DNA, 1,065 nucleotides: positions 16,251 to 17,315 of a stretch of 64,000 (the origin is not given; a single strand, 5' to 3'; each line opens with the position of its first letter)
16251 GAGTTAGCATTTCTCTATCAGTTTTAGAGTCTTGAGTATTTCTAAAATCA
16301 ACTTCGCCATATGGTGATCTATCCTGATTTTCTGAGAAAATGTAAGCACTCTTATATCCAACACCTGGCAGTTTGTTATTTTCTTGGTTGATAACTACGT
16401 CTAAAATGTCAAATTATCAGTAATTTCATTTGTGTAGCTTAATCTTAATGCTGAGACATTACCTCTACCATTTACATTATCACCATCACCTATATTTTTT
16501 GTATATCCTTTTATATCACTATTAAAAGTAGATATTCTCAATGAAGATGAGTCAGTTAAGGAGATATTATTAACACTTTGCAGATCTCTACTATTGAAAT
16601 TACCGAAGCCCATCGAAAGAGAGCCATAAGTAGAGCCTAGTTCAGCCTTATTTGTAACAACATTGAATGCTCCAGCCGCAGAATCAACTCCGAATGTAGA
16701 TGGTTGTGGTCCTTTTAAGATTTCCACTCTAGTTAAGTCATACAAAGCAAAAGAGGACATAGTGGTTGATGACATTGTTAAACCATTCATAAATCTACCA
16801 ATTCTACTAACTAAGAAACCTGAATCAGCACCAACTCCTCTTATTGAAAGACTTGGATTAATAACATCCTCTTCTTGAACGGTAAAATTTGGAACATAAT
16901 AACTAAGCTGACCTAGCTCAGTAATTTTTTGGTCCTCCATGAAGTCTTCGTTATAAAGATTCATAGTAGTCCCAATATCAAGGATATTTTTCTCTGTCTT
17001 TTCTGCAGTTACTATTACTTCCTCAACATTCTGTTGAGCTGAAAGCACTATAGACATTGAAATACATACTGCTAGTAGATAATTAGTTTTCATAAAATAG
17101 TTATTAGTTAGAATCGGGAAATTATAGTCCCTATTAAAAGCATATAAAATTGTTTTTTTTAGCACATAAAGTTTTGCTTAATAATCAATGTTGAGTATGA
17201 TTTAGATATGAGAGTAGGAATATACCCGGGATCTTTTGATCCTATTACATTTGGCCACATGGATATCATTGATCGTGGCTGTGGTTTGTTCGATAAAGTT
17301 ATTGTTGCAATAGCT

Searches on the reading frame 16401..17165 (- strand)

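Call 79: search_protein_families(library=pfam, proteins=[window:16401-17165:-], max_evalue=0.001)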
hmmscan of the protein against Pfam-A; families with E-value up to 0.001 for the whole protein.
window:16401-17165:- (254 aa): 1 family
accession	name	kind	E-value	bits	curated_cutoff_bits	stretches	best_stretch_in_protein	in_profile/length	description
PF07715.20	Plug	-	1.9e-12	48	23.9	1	63-166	4-107/107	TonB-dependent Receptor Plug Domain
